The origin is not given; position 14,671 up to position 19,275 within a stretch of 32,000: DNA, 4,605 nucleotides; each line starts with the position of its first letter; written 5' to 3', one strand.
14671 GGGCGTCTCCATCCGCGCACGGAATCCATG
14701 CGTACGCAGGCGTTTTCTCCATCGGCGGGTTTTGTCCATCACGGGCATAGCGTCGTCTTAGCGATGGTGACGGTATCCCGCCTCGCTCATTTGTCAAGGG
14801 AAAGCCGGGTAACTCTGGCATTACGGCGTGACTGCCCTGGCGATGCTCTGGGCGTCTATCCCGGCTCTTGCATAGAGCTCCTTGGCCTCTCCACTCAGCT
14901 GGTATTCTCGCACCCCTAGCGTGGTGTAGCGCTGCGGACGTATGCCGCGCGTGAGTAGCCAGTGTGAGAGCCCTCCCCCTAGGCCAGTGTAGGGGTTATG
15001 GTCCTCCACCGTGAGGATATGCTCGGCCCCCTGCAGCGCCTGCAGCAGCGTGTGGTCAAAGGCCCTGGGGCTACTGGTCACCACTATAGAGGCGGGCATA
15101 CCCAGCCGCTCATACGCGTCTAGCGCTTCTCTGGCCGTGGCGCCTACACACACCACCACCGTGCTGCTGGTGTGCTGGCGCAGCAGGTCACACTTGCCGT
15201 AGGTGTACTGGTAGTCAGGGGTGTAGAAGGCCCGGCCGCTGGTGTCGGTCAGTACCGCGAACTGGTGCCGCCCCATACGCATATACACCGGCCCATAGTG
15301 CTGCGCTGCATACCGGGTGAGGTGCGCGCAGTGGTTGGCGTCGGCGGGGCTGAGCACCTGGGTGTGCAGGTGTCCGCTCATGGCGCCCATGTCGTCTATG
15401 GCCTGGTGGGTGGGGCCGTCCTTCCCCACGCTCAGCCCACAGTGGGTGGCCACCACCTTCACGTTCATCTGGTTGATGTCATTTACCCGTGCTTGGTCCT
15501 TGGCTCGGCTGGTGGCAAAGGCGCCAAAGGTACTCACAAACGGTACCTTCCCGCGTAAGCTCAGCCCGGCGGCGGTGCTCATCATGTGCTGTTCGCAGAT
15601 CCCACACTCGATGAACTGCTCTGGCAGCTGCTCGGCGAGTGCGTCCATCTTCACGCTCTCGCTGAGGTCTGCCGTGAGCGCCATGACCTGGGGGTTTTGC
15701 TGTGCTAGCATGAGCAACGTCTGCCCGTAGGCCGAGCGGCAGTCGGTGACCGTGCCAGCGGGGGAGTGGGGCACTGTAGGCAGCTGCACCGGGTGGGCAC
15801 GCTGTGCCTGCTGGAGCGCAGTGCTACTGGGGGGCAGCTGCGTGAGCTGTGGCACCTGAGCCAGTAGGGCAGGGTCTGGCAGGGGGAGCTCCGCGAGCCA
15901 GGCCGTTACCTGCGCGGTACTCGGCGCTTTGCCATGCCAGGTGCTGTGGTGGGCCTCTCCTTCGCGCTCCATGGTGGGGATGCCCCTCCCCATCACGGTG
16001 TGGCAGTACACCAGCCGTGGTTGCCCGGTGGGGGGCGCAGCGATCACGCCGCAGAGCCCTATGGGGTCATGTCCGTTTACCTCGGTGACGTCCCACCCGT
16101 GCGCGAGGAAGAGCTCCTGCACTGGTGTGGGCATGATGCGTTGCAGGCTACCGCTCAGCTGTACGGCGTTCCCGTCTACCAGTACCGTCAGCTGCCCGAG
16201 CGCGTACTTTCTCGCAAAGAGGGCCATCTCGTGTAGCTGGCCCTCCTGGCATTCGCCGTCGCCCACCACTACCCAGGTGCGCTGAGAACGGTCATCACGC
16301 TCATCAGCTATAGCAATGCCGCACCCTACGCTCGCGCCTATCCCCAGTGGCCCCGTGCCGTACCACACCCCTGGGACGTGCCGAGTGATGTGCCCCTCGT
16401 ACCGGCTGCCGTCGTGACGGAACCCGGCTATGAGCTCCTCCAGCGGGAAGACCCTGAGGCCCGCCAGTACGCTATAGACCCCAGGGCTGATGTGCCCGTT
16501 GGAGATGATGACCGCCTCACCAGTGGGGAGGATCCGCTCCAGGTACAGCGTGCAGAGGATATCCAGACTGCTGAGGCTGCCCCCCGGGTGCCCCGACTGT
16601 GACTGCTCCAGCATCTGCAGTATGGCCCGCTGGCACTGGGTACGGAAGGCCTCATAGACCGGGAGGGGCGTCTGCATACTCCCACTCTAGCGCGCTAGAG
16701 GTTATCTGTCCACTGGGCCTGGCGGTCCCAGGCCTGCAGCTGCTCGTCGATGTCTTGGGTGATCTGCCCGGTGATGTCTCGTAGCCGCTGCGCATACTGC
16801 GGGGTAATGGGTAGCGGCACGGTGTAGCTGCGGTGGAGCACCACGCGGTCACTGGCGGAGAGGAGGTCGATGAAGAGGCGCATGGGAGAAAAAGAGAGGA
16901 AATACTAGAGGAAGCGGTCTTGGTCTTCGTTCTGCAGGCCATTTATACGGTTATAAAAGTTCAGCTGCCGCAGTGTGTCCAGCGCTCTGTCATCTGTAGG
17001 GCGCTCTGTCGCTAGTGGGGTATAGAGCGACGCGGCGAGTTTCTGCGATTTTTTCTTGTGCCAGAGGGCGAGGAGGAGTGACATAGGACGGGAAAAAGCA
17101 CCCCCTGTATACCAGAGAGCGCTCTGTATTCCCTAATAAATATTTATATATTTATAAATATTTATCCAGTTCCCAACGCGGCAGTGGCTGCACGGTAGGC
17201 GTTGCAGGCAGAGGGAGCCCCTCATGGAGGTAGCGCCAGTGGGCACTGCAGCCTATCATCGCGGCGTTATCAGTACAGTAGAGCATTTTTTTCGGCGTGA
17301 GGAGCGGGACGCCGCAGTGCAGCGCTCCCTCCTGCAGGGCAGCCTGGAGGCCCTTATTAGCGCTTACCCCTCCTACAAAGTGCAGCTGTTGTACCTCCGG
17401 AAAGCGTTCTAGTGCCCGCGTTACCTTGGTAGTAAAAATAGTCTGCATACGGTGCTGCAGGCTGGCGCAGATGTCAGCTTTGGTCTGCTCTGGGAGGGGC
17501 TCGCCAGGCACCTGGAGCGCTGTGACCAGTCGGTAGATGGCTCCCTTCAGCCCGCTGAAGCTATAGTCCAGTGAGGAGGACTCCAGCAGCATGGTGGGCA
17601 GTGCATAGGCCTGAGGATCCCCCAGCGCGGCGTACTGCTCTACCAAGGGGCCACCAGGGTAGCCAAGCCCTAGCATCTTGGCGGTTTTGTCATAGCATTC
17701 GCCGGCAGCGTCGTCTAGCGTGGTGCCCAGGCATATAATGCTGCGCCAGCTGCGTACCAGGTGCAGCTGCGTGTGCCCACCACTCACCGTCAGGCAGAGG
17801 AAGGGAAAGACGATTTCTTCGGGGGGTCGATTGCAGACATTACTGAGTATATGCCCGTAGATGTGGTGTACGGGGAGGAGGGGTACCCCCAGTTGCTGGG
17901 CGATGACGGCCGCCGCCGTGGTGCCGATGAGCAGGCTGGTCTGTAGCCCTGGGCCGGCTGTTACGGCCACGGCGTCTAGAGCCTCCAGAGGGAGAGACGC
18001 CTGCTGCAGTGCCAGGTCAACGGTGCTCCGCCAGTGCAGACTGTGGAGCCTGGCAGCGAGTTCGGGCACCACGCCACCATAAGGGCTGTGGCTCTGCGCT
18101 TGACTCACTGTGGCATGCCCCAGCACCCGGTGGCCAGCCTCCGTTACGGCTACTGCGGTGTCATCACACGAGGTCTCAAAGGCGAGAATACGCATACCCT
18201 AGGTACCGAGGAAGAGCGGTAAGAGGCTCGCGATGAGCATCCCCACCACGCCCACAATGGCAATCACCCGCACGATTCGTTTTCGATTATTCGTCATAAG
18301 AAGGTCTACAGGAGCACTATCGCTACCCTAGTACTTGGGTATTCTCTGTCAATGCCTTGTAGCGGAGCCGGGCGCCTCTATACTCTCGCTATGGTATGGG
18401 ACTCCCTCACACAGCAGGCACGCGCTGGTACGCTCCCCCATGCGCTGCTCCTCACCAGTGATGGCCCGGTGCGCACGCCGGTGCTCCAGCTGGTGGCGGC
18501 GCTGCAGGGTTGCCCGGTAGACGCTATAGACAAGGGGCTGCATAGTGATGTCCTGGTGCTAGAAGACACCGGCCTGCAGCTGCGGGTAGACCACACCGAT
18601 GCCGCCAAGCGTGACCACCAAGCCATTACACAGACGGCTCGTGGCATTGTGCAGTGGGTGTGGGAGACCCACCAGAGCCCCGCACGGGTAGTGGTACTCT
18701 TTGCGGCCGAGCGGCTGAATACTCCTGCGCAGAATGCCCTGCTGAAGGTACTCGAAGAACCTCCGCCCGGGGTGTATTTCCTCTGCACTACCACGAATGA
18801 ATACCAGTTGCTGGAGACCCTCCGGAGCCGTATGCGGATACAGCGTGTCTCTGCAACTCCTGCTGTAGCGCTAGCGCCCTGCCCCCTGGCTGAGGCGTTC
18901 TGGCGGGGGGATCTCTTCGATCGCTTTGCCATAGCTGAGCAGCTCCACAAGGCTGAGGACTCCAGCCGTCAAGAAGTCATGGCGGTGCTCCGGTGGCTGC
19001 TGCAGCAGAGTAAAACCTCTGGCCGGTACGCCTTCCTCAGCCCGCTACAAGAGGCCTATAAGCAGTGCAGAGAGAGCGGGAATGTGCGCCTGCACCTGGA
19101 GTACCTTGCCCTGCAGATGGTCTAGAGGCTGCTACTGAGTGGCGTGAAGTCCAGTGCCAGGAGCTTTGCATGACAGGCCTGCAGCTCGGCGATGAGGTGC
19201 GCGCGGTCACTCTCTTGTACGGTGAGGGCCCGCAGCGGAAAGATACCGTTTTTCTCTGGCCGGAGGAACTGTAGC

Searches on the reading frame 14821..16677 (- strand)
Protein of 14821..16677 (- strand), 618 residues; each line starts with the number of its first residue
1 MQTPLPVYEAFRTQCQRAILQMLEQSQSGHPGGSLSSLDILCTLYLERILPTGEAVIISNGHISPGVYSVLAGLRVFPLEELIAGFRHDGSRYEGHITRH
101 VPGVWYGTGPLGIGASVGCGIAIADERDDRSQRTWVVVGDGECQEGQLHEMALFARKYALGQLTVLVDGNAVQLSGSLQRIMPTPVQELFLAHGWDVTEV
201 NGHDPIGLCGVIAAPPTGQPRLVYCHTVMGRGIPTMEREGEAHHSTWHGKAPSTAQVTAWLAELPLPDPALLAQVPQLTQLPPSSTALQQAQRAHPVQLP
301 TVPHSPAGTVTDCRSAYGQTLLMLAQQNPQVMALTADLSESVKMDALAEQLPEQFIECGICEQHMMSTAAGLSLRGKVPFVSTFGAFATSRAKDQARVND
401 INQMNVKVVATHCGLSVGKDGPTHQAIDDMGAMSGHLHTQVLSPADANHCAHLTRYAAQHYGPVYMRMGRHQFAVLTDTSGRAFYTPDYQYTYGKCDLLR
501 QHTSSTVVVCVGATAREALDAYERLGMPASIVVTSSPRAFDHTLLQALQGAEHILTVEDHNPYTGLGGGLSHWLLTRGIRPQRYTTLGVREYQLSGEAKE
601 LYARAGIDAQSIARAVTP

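Call 103: search_protein_families(library=pfam, proteins=[window:14821-16677:-], max_evalue=0.0001)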
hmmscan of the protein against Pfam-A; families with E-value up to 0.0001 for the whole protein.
window:14821-16677:- (618 aa): 4 families
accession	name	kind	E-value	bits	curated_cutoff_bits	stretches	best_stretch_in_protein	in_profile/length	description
PF02779.29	Transket_pyr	-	1.3e-36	126.3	27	1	312-471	4-170/174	Transketolase, pyrimidine binding domain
PF00456.26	Transketolase_N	-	5e-28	98.5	22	1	21-246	15-262/334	Transketolase, thiamine diphosphate binding domain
PF02780.25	Transketolase_C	-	3.6e-09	37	25.9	1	494-612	1-124/124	Transketolase, C-terminal domain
PF00676.26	E1_dh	-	9e-06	25.3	22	1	88-162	80-154/300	Dehydrogenase E1 component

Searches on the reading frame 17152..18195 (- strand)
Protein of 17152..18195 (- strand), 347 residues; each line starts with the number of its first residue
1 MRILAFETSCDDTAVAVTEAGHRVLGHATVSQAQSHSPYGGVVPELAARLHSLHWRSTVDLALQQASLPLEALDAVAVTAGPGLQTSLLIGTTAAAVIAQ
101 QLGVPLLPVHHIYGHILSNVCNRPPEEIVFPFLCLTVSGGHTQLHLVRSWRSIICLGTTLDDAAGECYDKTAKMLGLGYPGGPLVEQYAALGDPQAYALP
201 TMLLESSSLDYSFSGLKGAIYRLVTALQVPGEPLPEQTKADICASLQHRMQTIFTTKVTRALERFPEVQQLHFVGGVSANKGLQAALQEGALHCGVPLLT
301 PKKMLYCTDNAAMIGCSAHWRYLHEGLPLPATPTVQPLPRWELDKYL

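Call 103: search_protein_families(library=pfam, proteins=[window:17152-18195:-], max_evalue=0.0001)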
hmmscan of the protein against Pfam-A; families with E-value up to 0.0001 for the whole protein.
window:17152-18195:- (347 aa): 1 family
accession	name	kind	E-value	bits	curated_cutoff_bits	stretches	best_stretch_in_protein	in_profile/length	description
PF00814.31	TsaD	-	6.7e-78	262.5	24.8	1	24-315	2-263/264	tRNA N6-adenosine threonylcarbamoyltransferase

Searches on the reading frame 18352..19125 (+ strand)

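Call 103: search_protein_families(library=pfam, proteins=[window:18352-19125:+], max_evalue=0.0001)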
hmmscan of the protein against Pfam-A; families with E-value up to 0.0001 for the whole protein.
window:18352-19125:+ (257 aa): 1 family
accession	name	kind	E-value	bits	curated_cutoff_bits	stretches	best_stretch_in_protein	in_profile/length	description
PF13177.12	DNA_pol3_delta2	-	1e-18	68.3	27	1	18-165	8-156/161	DNA polymerase III, delta subunit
